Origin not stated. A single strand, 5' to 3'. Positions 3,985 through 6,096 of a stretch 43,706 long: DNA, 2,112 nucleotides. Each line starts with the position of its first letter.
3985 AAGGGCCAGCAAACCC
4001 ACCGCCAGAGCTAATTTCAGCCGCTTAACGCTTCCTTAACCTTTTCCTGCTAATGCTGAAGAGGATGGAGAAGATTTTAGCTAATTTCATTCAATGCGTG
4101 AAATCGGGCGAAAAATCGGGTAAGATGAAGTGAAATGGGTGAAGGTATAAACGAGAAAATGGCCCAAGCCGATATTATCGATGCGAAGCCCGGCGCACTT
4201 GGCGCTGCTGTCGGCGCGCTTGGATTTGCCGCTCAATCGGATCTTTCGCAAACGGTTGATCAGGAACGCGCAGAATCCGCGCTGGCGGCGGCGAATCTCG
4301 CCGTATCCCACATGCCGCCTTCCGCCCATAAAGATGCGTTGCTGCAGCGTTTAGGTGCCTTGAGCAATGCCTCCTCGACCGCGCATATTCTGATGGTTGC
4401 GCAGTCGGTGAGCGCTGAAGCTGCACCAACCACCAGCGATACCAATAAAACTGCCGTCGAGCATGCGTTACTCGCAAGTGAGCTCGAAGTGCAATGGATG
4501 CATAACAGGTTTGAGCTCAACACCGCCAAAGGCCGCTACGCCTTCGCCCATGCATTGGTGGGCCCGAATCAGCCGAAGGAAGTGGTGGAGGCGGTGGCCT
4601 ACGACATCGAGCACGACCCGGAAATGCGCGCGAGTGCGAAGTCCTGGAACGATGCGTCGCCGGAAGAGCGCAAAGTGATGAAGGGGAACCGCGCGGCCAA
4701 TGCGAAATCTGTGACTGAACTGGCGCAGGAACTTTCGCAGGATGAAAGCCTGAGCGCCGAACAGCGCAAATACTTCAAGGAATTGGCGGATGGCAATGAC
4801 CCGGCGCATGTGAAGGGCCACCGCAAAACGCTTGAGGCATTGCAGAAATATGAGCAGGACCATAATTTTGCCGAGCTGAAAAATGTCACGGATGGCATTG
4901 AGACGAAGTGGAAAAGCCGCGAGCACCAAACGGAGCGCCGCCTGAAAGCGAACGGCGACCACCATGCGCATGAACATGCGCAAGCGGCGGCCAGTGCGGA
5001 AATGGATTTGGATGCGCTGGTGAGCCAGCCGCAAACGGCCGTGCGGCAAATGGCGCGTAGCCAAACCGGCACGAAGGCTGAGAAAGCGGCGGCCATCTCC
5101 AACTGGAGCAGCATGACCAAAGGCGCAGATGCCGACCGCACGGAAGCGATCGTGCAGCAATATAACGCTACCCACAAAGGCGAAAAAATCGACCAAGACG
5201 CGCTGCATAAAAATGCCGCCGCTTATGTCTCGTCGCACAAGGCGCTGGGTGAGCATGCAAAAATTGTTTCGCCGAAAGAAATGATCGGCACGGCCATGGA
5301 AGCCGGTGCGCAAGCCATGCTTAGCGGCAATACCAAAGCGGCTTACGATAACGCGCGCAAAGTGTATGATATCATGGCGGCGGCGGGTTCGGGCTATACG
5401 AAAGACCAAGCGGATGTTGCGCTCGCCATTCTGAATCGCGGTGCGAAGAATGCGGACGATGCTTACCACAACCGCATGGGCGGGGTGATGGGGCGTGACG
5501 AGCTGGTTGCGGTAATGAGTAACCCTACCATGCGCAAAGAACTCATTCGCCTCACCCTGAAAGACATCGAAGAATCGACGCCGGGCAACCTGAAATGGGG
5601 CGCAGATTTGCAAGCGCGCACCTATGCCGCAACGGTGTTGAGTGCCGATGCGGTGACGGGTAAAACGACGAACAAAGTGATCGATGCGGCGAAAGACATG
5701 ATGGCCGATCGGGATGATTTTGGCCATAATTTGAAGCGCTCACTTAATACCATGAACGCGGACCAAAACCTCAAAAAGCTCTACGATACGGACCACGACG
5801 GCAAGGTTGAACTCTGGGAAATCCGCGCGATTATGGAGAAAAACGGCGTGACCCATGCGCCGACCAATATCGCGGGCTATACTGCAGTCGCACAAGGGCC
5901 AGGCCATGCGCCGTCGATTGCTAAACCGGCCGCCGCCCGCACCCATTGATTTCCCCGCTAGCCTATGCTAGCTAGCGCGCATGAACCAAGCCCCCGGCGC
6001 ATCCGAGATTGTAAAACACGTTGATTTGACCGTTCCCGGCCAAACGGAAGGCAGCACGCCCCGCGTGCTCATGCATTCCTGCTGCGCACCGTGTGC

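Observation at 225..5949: Same-strand cluster of three large ORFan proteins; the last two are paralogs sharing N- and C-terminal modules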

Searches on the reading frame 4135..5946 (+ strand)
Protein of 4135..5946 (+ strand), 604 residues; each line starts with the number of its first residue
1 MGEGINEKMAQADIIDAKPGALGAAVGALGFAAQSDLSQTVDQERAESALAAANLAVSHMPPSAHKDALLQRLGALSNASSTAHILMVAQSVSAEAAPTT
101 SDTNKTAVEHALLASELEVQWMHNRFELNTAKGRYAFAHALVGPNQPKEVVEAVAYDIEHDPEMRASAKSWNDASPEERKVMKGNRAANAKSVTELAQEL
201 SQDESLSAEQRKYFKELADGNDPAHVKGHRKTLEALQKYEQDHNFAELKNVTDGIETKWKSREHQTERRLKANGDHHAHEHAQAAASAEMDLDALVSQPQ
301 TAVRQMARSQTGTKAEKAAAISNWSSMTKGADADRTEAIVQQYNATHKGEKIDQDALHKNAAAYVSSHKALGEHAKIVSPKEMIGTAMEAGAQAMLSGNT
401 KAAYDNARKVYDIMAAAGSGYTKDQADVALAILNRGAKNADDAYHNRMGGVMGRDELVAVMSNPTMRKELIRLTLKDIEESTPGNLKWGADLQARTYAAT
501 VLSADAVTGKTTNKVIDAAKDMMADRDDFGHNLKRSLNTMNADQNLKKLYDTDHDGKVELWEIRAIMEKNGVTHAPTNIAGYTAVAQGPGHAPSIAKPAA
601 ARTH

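Call 3: search_protein_families(library=pfam, proteins=[window:4135-5946:+], max_evalue=1)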
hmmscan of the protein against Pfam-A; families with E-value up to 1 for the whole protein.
window:4135-5946:+ (604 aa): 3 families
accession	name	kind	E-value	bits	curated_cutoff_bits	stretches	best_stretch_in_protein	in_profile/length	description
PF13405.12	EF-hand_6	-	0.00056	19.9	25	1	548-571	7-30/30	EF-hand domain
PF06786.17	UPF0253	-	0.035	14.9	27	1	19-58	24-61/65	Uncharacterised protein family (UPF0253)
PF00036.39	EF-hand_1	-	0.14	12.2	25.4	1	548-569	7-28/29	EF hand domain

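Call 4: search_protein_families(library=ncbifam, proteins=[window:4135-5946:+], max_evalue=1)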
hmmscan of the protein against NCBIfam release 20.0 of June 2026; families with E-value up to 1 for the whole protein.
window:4135-5946:+ (604 aa): 3 families
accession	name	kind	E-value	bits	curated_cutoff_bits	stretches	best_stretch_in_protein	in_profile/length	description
NF003436.0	PRK04964.1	equivalog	0.012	15.9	99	1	19-58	26-63/68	YaeP family protein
NF041552.1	TF_PrdR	equivalog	0.03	12.7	795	1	211-323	452-563/577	sigma-54 dependent transcriptional regulator PrdR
TIGR00570.1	cdk7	equivalog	0.56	9.6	160.2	0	137-276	89-229/309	CDK-activating kinase assembly factor MAT1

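Call 19: search_protein_representatives(protein=window:4135-5946:+)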
Query: 604 residues. Proteins with E-value up to 0.001 (for the whole library): 6; up to 1e-10: 4; up to 1e-30: 1. The best 6 are listed.
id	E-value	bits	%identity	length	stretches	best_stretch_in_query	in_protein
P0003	0.0e+00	1306.2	100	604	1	1-604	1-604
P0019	8.0e-28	113.8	32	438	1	26-376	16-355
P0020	3.8e-26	108.3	26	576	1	40-519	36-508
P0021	1.7e-23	99.5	29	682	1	57-582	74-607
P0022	6.7e-05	38.2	35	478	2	17-247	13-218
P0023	7.5e-04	34.7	42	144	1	511-575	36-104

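Call 24: find_homologous_proteins(query=A1, max_evalue=0.01)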
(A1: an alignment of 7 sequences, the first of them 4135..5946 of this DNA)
Query A1 (7 sequences) (604 aa, profile of the alignment): 1 proteins with E <= 0.01 among 8000 candidates.
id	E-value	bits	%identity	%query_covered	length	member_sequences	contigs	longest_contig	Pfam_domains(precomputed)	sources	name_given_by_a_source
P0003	1.0e-204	700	100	100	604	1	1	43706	-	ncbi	-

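Call 42: predict_structure(alignment_id=A2)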
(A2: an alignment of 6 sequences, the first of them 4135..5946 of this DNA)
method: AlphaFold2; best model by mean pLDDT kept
length: 604 residues; sequences in the alignment: 6
mean_pLDDT: 62.8   pTM: 0.37
mean pLDDT of the five models: 62.8, 59.1, 54.0, 53.6, 47.6
residues with pLDDT >= 90: 23; 70-90: 223; 50-70: 203; < 50: 155
segments of 3 or more residues with pLDDT < 50: 1-38, 273-286, 303-314, 372-377, 448-451, 483-531, 574-604
pLDDT, mean of each block of 10 residues (from residue 1): 30 30 24 38 65 71 77 68 63 63 56 63 71 73 67 75 78 77 81 91 90 87 78 89 88 82 65 45 47 56 46 53 67 81 71 73 70 48 70 75 79 71 74 73 57 60 67 68 43 40 34 36 41 61 72 73 67 43 34 43 33
secondary structure, 60 per line:
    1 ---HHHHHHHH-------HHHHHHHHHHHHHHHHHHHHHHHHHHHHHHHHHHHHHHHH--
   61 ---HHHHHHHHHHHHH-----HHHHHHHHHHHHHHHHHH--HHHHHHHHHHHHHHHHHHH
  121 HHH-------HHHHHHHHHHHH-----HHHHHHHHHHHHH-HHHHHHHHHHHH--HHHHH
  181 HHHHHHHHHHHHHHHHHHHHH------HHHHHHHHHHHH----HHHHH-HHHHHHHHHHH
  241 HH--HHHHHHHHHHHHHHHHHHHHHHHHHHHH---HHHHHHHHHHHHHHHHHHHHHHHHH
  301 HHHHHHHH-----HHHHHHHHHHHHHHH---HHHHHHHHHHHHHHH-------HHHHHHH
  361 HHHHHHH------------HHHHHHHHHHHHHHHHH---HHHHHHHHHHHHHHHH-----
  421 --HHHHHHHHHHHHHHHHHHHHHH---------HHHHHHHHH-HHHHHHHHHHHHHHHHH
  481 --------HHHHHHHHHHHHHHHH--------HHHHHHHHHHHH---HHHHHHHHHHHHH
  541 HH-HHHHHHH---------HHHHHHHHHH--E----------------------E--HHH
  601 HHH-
elements in order: H4-11 H19-58 H64-76 H82-99 H102-123 H131-142 H148-160 H162-173 H176-201 H208-219 H224-228 H230-242 H245-272 H276-308 H314-328 H332-346 H354-367 H380-396 H400-415 H423-444 H454-462 H464-480 H489-504 H513-524 H528-542 H544-550 H560-569 H598-603

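Call 44: search_solved_structures(query=A1, max_evalue=1)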
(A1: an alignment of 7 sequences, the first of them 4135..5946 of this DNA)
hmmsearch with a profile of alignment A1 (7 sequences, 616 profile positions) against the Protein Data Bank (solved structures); distinct sequences matched with E-value up to 1: 100 (the best 60 are shown).
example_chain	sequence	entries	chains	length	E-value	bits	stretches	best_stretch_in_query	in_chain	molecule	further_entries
2k7c_A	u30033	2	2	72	0.025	17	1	533-561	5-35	Calcium-binding protein 1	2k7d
6xxx_AAA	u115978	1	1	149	0.029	16.8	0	519-563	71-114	Calmodulin-1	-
2obh_A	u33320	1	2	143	0.042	16.3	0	538-564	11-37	Centrin-2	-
28js_K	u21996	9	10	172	0.054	15.9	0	534-563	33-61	Centrin-2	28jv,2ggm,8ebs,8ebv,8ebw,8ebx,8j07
9fqr_Pk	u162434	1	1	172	0.059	15.8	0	535-564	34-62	Centrin-2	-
2lvi_A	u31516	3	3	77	0.061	15.7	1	540-575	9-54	Polcalcin Phl p 7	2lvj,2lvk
1k9u_A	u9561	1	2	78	0.061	15.7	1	540-575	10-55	Polcalcin Phl p 7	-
2jnx_A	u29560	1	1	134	0.072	15.5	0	526-563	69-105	Calcium binding protein 2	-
3ox5_A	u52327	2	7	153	0.075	15.4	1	527-561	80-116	Calcium-binding protein 1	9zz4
1jfj_A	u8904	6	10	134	0.087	15.2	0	540-563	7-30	CALCIUM-BINDING PROTEIN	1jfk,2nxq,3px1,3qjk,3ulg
2lan_A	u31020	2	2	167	0.094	15.1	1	527-561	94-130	Calcium-binding protein 1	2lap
1y1x_A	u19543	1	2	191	0.095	15.1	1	540-588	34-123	Leishmania Major Homolog of Programmed Cell Death 6 Protein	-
5otj_D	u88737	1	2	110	0.099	15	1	540-568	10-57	Polcalcin Phl p 7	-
1ggz_A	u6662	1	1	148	0.1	15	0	522-565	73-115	CALMODULIN-RELATED PROTEIN NB-1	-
2n6a_A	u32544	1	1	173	0.11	14.9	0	520-572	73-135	human calmodulin/connexin-36 peptide hybrid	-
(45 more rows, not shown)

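Call 47: fold_search(model_id=the predicted structure, library=pdb)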
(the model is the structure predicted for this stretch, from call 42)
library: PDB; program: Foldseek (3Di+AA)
matches with E <= 10: 45; with E <= 0.001: 0
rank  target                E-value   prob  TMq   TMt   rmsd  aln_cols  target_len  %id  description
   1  9k2v_A                1.1e+00  0.07  0.09  0.06  30.1       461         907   13  Cyanophage A4 pre-ejectosome (released 2025-04-09)
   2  6fmr                  1.3e+00  0.07  0.11  0.13  25.0       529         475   10  IMISX-EP of Se-PepTSt (released 2018-08-29)
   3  8e9i_L                1.4e+00  0.04  0.08  0.08  33.6       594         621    9  Mycobacterial respiratory complex I, semi-inserted quinone (released 2022-10-12)
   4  7qru_A                1.6e+00  0.04  0.08  0.07  38.1       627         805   10  Structure of Bacillus pseudofirmus Mrp antiporter complex, monomer (released 2022-11-09)
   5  7wtx_K                1.8e+00  0.06  0.12  0.08  23.7       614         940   12  Cryo-EM structure of a human pre-40S ribosomal subunit - State RRP12-B1 (released 2022-10-19)
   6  9k2v_a                1.8e+00  0.04  0.09  0.10  30.5       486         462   12  Cyanophage A4 pre-ejectosome (released 2025-04-09)
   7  4iwb_A                2.7e+00  0.18  0.09  0.21   9.0       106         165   12  Novel Fold of FliC/FliS Fusion Protein (released 2013-12-11)
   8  9oli_A                2.7e+00  0.02  0.07  0.09  27.2       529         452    9  Crystal structure of the melibiose-bound melibiose transporter (released 2026-02-04)
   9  7aqq_N                2.8e+00  0.02  0.07  0.08  27.3       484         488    8  Cryo-EM structure of Arabidopsis thaliana Complex-I (membrane core) (released 2021-12-08)
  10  8sr7_A                3.5e+00  0.01  0.07  0.04  38.5       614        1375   10  Cryo-EM structure of TRPM2 chanzyme in the presence of Magnesium, Adenosine monophosphate, and Ribose-5-phosphate (released 2024-05-08)
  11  6hem                  3.7e+00  0.15  0.13  0.21  12.6       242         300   11  Structure of the C-terminal domain of USP25 (748-1048) (released 2019-03-27)
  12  8qae_A                3.7e+00  0.08  0.08  0.19  18.4       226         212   19  X-ray crystal structure of a de novo designed single-chain antiparallel 6-helix alpha-helical barrel, sc-apCC-6-SLLA (released 2024-07-03)
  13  6khi_B                4.0e+00  0.03  0.11  0.12  25.2       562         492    9  Supercomplex for cylic electron transport in cyanobacteria (released 2020-02-12)
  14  6iko_A                4.5e+00  0.04  0.07  0.13  44.0       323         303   15  Crystal structure of mouse GAS7cb (released 2019-10-16)
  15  6sl2                  4.5e+00  0.04  0.11  0.11  39.3       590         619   13  ALPHA-ACTININ FROM ENTAMOEBA HISTOLYTICA (released 2020-08-26)
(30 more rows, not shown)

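Call 64: find_related_loci(query=A5, collection=metagenome_contigs, flank=10000)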
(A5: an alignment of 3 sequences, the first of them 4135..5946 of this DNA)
Query A5 (604 aa) in metagenome_contigs; peptide patterns used: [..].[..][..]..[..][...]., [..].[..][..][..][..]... (x = any residue, [..] = any of these).
241 stretches matched a pattern, but none encodes a relative of the query by tblastn (E <= 1e-3).

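Call 68: search_dna_similar(query=window:4135-5946:+, collection=plasmids, mode=protein, max_evalue=0.001, max_rows=8)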
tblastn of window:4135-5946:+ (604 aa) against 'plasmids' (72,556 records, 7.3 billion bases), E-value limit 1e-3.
No match.

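Call 70: search_protein_families(library=phrogs, proteins=[window:4135-5946:+], max_evalue=0.01)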
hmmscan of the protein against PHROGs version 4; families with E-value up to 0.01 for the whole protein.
window:4135-5946:+ (604 aa): 0 families

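Call 71: search_protein_families(library=padloc, proteins=[window:4135-5946:+], max_evalue=0.01)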
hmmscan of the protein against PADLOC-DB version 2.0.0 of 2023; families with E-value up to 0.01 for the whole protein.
window:4135-5946:+ (604 aa): 0 families

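Call 78: find_encoding_contigs(protein=P0020, flank=10000, max_places=3)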
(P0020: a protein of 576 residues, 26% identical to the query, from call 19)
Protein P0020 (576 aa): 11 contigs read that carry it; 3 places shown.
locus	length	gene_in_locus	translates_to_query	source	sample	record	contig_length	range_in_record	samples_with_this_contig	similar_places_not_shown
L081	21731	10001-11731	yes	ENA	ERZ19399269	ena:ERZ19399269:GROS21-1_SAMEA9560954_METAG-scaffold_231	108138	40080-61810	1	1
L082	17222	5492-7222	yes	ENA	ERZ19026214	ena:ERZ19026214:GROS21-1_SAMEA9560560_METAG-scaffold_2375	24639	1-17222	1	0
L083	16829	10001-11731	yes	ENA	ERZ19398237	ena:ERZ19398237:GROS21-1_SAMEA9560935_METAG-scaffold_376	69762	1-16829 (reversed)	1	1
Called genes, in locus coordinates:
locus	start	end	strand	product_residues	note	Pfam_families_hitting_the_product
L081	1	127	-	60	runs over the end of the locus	PF01783:Ribosomal_L32p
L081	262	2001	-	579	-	-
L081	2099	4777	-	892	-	PF01624:MutS_I, PF05188:MutS_II, PF05192:MutS_III, PF05190:MutS_IV, PF00488:MutS_V, PF27441:MutS_C (faint)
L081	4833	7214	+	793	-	PF00390:malic, PF03949:Malic_M, PF01515:PTA_PTB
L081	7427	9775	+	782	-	-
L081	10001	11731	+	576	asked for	-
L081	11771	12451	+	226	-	PF02677:QueH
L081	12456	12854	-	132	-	-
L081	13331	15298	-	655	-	-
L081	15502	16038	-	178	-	-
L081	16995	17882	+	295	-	PF00701:DHDPS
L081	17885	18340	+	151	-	PF01668:SmpB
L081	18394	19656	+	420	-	-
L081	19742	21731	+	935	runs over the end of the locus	PF12705:PDDEXK_1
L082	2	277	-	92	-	?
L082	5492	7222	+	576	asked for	-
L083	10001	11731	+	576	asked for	-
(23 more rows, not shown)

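Call 79: find_encoding_contigs(protein=P0021, flank=10000, max_places=2)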
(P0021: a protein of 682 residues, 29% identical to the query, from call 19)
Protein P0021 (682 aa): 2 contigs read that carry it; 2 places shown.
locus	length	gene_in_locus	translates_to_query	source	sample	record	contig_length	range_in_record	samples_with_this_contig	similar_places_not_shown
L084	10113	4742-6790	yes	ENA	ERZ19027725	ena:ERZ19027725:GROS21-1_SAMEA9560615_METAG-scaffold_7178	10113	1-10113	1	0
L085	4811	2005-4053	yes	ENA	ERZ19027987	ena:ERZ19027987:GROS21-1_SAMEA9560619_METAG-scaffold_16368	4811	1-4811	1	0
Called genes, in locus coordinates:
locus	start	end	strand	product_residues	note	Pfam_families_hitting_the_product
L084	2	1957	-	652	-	?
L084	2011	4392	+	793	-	PF00390:malic, PF03949:Malic_M, PF01515:PTA_PTB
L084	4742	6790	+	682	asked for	-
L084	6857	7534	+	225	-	PF02677:QueH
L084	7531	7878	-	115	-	-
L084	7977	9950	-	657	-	-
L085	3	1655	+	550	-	?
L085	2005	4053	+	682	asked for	-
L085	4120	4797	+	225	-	PF02677:QueH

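Call 80: find_encoding_contigs(protein=P0022, flank=10000, max_places=2)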
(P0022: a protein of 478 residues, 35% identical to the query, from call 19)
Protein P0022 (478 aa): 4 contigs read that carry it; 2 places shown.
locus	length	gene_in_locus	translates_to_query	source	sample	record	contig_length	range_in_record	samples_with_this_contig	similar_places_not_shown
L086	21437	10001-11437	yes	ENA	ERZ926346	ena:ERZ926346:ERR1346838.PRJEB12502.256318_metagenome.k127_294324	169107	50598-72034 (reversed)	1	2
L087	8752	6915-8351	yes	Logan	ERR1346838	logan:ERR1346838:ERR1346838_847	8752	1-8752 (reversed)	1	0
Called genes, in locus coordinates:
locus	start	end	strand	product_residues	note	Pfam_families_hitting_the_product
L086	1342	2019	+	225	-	-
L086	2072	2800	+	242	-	-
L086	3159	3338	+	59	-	-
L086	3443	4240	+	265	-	PF03476:MOSC_N, PF03473:MOSC (weak)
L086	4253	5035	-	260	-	-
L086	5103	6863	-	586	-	PF01590:GAF, PF13185:GAF_2, PF00512:HisKA, PF02518:HATPase_c, PF00072:Response_reg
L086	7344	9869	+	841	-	-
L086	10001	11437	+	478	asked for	-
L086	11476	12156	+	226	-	PF02677:QueH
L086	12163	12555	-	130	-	-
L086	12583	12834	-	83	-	-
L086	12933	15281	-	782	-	PF00390:malic, PF03949:Malic_M, PF01515:PTA_PTB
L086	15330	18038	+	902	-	PF01624:MutS_I, PF05188:MutS_II, PF05192:MutS_III, PF05190:MutS_IV, PF00488:MutS_V, PF27441:MutS_C (weak)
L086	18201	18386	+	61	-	PF01783:Ribosomal_L32p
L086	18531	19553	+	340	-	PF02504:FA_synthesis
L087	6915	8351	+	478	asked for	-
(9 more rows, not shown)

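Call 114: search_protein_families(library=pfam, alignment_id=A7, max_evalue=0.001)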
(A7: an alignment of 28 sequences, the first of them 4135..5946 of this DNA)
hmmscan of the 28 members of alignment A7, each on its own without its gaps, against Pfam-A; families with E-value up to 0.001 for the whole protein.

A. member 1, window:4135-5946:+ (604 aa): 1 family
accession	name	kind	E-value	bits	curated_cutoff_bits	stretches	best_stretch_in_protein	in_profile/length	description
PF13405.12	EF-hand_6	-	0.00056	19.9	25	0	548-571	7-30/30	EF-hand domain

B. families by the number of members that match (of 28 scanned): 4 families
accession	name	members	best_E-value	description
PF13405.12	EF-hand_6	11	6.6e-11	EF-hand domain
PF00036.39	EF-hand_1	9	3.8e-11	EF hand domain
PF13202.12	EF-hand_5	6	4.8e-13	EF hand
PF13499.12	EF-hand_7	5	3.1e-07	EF-hand domain pair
